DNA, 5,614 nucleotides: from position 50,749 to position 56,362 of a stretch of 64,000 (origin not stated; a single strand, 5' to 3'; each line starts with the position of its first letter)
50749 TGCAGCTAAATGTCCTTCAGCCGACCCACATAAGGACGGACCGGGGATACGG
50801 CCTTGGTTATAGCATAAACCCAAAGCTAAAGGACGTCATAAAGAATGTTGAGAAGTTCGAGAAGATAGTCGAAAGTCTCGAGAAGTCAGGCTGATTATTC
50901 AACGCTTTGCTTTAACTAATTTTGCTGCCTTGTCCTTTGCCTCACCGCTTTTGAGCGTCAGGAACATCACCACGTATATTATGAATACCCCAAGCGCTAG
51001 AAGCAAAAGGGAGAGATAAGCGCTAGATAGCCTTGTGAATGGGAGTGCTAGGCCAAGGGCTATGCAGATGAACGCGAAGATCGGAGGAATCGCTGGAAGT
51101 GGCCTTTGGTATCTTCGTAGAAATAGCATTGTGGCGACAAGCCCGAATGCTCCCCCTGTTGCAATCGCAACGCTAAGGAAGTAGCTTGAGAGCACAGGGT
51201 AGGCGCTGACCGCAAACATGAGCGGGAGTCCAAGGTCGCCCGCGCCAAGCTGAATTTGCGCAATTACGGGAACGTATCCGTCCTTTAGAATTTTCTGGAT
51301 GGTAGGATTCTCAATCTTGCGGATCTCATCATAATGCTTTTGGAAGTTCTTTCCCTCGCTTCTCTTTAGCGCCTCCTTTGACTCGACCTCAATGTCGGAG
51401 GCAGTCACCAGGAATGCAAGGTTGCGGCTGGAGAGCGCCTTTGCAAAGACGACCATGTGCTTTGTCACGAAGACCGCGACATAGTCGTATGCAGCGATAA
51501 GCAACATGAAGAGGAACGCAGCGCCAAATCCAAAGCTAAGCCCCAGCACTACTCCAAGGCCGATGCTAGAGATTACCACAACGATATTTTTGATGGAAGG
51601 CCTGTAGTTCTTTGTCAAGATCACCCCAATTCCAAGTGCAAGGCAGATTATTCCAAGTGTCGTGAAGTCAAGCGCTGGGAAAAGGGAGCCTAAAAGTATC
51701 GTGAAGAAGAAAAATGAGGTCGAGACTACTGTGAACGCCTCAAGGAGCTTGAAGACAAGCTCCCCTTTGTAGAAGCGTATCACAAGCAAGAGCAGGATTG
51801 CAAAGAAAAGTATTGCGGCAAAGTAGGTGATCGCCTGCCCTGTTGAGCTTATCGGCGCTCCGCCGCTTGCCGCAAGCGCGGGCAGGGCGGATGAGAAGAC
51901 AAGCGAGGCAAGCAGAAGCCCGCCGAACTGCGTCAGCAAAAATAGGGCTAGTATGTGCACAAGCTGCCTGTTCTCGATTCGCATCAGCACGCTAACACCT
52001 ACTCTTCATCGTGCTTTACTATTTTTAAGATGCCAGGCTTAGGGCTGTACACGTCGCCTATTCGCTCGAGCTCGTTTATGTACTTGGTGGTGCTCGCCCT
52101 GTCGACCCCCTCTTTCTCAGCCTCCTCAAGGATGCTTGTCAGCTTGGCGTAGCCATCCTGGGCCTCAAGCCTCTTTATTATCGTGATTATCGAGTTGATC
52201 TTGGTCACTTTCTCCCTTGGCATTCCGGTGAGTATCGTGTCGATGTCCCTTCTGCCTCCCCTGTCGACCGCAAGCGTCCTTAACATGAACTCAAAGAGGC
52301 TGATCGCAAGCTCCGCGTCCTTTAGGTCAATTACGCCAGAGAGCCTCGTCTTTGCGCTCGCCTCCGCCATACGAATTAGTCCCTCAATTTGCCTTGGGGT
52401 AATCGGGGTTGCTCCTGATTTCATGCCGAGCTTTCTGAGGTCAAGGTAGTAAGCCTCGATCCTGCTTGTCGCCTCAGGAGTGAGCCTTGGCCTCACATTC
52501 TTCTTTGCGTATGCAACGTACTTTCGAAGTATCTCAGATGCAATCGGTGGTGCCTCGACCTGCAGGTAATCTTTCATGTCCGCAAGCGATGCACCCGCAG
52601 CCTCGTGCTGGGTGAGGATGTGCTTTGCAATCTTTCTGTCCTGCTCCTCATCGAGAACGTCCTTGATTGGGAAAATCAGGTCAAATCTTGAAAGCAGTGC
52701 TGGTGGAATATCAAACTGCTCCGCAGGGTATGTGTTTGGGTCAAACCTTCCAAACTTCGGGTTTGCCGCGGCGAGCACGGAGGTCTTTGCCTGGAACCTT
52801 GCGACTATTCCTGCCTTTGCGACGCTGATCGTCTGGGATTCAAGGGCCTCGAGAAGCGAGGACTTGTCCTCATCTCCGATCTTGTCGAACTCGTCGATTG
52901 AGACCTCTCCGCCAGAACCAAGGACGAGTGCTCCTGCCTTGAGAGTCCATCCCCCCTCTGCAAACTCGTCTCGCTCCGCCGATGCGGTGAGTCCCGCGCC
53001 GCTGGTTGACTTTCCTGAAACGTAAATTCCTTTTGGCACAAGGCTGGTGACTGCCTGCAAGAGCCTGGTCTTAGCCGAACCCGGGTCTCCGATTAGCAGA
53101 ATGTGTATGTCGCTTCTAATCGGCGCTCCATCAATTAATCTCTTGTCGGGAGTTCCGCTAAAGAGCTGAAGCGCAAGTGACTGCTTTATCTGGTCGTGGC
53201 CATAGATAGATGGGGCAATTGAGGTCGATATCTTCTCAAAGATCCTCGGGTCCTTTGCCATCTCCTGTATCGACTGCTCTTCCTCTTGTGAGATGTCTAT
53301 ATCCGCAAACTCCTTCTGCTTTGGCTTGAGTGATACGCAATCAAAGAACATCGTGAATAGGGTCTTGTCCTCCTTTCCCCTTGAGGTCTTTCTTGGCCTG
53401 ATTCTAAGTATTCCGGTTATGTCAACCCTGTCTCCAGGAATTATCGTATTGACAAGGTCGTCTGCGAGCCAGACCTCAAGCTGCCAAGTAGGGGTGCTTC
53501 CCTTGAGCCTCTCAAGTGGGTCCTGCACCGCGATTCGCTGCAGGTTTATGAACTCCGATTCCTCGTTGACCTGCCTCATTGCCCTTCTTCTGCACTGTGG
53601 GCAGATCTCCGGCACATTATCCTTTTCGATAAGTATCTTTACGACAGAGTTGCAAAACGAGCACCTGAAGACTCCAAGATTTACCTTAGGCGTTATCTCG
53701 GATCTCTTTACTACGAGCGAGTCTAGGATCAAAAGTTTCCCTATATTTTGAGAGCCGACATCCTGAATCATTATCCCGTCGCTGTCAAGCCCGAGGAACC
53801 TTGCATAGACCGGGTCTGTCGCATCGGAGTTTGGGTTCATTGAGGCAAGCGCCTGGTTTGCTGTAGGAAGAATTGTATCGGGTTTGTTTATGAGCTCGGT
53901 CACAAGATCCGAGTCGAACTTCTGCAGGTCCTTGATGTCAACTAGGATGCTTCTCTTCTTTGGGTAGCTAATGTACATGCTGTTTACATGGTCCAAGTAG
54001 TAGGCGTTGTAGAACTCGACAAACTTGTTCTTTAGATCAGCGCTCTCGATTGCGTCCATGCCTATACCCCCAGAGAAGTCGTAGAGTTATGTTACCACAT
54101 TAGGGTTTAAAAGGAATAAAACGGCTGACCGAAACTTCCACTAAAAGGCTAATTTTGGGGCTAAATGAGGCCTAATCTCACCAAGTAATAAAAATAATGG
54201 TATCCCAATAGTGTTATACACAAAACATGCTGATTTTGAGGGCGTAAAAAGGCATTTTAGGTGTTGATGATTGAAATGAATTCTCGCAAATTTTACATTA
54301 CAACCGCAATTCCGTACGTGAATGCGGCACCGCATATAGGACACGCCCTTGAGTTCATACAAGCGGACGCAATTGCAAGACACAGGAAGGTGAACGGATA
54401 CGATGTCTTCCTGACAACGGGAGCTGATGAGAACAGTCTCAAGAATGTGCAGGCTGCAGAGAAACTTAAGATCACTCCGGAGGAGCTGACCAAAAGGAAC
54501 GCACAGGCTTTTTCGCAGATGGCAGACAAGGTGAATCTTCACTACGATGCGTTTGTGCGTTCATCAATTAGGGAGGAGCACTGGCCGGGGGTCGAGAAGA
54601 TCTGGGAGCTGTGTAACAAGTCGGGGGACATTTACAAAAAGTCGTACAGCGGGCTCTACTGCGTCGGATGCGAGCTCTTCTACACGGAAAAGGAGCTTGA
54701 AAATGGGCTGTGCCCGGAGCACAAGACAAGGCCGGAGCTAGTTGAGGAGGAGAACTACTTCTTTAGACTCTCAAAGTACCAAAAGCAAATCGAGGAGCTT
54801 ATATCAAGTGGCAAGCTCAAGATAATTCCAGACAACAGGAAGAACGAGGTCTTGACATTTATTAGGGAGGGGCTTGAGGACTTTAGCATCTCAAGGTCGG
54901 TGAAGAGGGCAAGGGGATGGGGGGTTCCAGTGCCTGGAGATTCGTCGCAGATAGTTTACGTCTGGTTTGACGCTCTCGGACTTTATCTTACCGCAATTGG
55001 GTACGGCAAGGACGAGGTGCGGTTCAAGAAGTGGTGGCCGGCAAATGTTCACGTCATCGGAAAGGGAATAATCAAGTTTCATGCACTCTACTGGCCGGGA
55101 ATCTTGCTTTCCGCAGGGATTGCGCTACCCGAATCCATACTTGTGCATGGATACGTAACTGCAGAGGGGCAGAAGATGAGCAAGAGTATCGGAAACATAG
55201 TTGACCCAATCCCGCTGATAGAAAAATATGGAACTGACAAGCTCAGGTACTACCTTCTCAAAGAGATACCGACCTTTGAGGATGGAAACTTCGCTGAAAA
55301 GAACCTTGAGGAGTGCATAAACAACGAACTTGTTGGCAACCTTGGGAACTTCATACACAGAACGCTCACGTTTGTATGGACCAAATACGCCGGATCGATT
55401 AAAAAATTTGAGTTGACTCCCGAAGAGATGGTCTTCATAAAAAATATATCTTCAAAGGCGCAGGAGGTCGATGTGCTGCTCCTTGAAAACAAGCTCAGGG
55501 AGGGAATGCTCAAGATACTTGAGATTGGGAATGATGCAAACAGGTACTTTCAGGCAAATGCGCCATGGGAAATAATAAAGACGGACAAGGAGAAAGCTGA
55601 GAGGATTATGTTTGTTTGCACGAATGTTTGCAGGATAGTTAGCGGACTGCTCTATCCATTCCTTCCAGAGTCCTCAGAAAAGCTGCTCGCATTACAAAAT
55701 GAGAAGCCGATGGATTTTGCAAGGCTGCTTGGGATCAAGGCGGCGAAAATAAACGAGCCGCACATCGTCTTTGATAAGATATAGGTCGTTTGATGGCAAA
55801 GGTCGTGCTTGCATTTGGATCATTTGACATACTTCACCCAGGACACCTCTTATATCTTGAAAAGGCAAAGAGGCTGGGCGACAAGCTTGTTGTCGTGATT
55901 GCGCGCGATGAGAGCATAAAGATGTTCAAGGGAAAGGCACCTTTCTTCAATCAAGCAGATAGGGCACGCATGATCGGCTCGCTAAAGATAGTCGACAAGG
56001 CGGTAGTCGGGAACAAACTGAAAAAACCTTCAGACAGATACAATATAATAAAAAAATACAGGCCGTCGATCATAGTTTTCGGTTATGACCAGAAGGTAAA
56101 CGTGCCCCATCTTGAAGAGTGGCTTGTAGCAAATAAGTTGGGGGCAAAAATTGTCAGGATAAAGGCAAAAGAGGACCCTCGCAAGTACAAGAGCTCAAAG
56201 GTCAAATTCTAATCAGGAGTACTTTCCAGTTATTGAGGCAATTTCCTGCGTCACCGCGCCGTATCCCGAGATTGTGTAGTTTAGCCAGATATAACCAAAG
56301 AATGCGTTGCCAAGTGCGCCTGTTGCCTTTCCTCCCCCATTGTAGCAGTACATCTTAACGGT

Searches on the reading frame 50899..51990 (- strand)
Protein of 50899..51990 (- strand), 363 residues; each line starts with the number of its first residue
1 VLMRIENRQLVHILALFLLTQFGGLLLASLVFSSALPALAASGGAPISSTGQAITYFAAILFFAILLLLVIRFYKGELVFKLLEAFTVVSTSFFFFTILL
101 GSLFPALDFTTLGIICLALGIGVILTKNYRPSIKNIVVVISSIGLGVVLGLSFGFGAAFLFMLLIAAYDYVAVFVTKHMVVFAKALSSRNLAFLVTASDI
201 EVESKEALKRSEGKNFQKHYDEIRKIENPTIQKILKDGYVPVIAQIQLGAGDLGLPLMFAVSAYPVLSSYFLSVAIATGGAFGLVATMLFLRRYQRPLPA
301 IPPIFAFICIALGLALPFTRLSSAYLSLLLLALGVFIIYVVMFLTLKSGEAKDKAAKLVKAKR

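Call 7: search_protein_families(library=pfam, proteins=[window:50899-51990:-], max_evalue=0.01)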
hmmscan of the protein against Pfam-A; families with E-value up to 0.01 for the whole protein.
window:50899-51990:- (363 aa): 2 families
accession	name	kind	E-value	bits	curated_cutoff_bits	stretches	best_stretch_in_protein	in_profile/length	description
PF06550.16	SPP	-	1.9e-14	54.3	23.9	1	15-302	2-264/283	Signal-peptide peptidase, presenilin aspartyl protease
PF00696.33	AA_kinase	-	0.0057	16.9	24.9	1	134-247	20-140/234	Amino acid kinase family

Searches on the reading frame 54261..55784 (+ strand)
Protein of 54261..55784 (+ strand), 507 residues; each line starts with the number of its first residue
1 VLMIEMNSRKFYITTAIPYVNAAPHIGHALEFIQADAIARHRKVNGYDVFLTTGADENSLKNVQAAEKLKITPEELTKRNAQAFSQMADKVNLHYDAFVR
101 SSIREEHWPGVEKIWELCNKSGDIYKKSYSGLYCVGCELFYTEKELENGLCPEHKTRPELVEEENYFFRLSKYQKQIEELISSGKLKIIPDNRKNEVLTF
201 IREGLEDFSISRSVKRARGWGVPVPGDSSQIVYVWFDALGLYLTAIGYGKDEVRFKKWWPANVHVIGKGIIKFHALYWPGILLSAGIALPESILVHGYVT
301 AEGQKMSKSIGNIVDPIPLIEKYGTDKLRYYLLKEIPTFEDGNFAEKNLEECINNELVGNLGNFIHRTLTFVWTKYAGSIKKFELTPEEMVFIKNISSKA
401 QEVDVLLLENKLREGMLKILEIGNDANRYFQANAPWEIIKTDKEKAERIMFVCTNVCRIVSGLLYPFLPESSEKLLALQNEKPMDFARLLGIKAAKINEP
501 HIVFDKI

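Call 7: search_protein_families(library=pfam, proteins=[window:54261-55784:+], max_evalue=0.01)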
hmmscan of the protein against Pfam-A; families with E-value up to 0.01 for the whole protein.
window:54261-55784:+ (507 aa): 4 families
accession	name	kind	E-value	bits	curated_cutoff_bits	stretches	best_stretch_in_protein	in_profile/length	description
PF09334.17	tRNA-synt_1g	-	1.9e-101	340.1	20.1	2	145-369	163-391/391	tRNA synthetases class I (M)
PF00133.28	tRNA-synt_1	-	1.3e-30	106.9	22.7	2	230-339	297-408/414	tRNA synthetases class I (I, L, M and V)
PF01406.26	tRNA-synt_1e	-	1.1e-12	48.4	27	2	294-351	242-298/301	tRNA synthetases class I (C) catalytic domain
PF19303.5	Anticodon_3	-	1.3e-11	45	23.5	1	385-487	7-113/152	Anticodon binding domain of methionyl tRNA ligase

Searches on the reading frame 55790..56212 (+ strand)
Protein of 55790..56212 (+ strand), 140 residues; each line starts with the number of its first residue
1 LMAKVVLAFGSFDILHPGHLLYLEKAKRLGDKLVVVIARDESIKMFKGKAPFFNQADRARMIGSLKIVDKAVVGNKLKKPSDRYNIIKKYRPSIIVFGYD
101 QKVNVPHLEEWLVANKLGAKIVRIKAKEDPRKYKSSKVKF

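Call 30: search_protein_families(library=pfam, proteins=[window:55790-56212:+], max_evalue=0.01)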
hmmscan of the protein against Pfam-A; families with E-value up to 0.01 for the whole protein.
window:55790-56212:+ (140 aa): 2 families
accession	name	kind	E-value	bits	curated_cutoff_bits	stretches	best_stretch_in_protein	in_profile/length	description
PF01467.32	CTP_transf_like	-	4.1e-21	76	21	1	7-139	1-131/133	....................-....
PF06574.18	FAD_syn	-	0.0026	18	27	1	4-66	7-76/158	FAD synthetase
